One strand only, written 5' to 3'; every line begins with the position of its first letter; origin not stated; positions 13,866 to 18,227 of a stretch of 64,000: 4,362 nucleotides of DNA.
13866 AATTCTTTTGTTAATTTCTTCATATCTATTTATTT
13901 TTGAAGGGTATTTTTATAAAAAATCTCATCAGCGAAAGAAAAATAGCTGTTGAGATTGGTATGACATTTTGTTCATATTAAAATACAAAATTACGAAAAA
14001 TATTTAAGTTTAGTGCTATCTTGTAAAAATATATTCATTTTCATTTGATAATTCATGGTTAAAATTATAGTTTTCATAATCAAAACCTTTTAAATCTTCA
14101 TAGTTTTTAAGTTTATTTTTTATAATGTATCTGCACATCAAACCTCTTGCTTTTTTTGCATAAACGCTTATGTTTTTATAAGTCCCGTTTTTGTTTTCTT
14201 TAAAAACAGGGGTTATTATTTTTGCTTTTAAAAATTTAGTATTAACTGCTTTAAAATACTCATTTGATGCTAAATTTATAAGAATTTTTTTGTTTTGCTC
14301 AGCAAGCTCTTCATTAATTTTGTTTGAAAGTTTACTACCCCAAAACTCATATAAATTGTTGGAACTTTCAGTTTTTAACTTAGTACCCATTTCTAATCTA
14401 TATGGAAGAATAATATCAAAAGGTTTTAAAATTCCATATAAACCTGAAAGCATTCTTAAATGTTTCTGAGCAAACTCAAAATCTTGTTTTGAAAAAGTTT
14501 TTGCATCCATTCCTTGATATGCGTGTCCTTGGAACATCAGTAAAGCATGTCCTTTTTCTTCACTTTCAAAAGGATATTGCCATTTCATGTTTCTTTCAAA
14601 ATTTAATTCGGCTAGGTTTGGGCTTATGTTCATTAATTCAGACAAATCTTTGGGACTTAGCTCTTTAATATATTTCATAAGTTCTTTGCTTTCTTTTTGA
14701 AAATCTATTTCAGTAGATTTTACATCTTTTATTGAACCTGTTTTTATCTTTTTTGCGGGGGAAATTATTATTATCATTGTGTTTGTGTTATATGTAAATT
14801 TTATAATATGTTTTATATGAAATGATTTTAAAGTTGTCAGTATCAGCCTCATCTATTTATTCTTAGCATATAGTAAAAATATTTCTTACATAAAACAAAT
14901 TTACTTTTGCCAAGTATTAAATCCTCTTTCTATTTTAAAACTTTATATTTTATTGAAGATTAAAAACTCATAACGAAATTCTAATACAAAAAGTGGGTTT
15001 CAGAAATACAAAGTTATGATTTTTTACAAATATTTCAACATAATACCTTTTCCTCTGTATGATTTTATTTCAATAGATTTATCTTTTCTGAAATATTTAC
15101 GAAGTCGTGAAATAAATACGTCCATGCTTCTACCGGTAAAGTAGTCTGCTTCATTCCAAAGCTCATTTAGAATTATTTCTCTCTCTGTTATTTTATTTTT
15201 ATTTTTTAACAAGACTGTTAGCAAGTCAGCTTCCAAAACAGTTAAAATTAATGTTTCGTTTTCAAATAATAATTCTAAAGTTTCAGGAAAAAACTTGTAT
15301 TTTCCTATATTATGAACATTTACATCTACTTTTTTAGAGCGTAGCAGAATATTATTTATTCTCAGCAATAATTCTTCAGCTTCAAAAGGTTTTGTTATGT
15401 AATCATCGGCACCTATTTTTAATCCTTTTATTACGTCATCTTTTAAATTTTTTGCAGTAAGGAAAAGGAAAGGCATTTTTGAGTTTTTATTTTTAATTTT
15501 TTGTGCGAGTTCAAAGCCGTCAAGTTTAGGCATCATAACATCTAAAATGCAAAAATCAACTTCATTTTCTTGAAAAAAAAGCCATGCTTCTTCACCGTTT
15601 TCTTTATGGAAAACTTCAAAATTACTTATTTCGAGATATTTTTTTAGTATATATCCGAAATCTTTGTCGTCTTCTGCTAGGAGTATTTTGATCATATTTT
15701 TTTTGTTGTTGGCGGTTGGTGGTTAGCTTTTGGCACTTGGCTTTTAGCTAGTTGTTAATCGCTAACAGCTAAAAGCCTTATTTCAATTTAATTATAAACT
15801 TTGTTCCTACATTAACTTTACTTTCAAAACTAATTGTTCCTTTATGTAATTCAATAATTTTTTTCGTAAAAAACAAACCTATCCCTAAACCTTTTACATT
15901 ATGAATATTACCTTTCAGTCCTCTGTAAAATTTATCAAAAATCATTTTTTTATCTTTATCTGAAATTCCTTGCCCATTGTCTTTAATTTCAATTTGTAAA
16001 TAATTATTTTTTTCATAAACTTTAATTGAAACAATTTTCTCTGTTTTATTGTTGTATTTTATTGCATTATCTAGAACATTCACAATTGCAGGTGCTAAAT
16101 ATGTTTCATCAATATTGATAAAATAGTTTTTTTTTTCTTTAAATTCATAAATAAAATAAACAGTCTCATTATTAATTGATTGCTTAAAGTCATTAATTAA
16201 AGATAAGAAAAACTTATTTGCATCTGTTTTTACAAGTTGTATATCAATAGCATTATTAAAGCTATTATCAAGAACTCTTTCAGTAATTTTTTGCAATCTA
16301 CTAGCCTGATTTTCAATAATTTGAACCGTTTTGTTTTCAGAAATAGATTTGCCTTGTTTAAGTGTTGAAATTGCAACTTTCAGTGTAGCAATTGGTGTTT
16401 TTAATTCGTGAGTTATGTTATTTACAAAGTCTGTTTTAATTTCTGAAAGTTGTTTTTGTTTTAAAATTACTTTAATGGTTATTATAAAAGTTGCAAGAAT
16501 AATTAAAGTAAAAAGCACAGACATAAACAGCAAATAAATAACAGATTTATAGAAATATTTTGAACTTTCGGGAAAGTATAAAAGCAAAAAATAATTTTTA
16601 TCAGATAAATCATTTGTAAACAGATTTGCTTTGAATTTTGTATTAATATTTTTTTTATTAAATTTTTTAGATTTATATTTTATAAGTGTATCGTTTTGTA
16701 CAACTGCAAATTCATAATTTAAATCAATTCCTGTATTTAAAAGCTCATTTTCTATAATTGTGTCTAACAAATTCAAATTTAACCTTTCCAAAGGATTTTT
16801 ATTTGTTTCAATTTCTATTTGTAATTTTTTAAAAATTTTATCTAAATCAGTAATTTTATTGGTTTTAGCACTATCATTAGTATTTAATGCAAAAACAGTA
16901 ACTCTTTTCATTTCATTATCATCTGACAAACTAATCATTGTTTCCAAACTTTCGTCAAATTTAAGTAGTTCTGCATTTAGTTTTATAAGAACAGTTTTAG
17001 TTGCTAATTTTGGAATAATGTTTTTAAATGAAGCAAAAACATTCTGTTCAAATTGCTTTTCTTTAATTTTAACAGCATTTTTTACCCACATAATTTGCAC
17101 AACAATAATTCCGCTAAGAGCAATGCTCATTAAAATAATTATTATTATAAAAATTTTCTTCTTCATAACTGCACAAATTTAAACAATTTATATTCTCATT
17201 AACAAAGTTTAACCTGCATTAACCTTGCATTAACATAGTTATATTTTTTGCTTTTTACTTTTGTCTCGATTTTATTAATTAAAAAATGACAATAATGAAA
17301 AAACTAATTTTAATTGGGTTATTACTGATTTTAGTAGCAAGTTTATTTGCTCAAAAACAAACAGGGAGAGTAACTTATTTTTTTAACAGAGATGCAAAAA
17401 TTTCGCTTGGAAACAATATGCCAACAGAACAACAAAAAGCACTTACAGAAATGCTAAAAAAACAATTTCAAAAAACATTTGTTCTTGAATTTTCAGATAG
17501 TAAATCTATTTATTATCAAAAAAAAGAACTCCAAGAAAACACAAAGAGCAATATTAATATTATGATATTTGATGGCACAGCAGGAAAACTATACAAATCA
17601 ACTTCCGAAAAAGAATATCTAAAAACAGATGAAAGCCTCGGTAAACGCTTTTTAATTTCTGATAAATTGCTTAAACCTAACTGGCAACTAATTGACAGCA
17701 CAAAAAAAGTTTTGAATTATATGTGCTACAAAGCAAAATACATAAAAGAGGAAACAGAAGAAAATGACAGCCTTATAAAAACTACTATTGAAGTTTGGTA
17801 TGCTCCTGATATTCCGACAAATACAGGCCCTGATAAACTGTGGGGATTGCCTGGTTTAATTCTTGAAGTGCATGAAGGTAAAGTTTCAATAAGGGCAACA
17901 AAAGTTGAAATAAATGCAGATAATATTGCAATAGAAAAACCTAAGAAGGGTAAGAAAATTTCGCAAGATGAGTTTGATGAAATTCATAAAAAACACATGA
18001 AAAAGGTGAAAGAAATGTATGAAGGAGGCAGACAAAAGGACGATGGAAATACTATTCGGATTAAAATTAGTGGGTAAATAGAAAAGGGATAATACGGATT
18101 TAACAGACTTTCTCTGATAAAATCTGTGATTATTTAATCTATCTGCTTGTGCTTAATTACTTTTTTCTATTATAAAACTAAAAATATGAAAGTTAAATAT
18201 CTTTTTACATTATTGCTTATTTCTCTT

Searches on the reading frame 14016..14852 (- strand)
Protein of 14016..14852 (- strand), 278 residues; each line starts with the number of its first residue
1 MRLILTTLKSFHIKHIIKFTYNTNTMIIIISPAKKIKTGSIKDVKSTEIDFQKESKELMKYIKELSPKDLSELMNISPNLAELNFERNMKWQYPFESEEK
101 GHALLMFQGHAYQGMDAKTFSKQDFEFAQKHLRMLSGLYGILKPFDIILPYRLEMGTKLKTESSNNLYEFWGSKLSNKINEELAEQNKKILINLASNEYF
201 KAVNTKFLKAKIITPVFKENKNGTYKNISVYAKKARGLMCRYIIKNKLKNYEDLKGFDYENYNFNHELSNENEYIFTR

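Call 82: search_protein_families(library=pfam, proteins=[window:14016-14852:-], max_evalue=0.001)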
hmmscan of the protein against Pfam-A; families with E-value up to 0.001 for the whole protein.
window:14016-14852:- (278 aa): 2 families
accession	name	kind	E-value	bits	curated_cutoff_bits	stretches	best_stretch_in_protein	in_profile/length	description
PF03883.20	H2O2_YaaD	-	6.5e-88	294.7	29.6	1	26-267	1-235/236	Peroxide stress protein YaaA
PF21818.3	DUF6884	-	6.3e-07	30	30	1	128-206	36-109/135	Family of unknown function (DUF6884)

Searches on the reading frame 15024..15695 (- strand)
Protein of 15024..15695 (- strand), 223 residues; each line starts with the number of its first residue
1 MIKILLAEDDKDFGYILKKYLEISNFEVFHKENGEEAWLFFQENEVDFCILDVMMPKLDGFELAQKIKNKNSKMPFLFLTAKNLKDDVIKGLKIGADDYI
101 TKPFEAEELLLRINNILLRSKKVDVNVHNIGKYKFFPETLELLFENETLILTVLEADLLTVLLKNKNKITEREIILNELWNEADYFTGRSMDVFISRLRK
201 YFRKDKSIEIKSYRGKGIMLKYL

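Call 82: search_protein_families(library=pfam, proteins=[window:15024-15695:-], max_evalue=0.001)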
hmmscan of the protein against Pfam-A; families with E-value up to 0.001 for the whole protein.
window:15024-15695:- (223 aa): 2 families
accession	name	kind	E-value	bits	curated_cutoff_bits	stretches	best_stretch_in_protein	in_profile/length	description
PF00072.30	Response_reg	-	3.7e-29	101.6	30.2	1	4-113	1-110/111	Response regulator receiver domain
PF00486.34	Trans_reg_C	-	1.1e-14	54.6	26.2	1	147-219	2-76/77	Transcriptional regulatory protein, C terminal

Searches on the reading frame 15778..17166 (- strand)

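Call 82: search_protein_families(library=pfam, proteins=[window:15778-17166:-], max_evalue=0.001)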
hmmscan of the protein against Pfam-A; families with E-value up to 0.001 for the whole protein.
window:15778-17166:- (462 aa): 3 families
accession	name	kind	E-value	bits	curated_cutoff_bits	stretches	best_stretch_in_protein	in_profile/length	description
PF02518.31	HATPase_c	-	9.8e-23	81.2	26.4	1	353-462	2-108/111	Histidine kinase-, DNA gyrase B-, and HSP90-like ATPase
PF00512.31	HisKA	-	4.5e-11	43.1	26.9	1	244-300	2-59/66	His Kinase A (phospho-acceptor) domain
PF13589.12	HATPase_c_3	-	0.00038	20.9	25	1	358-414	4-57/137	Histidine kinase-, DNA gyrase B-, and HSP90-like ATPase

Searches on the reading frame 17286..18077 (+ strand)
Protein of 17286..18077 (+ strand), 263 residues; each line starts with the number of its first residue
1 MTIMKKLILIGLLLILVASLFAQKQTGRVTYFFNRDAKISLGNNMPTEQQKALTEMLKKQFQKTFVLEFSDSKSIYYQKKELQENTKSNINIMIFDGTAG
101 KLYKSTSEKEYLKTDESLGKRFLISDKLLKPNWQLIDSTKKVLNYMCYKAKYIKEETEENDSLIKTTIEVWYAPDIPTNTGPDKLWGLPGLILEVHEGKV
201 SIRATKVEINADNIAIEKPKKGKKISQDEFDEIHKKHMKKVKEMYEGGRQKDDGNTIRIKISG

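Call 82: search_protein_families(library=pfam, proteins=[window:17286-18077:+], max_evalue=0.001)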
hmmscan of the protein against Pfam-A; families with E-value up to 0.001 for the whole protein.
window:17286-18077:+ (263 aa): 2 families
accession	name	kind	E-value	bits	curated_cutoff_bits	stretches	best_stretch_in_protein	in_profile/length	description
PF09697.16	Porph_ging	-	1.1e-13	52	25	1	156-194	43-81/81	Protein of unknown function (Porph_ging)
PF22252.2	PNGase_F-II_N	-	2.4e-09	37.5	27.6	1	127-217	74-156/173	N-glycanase peptide, N-terminal domain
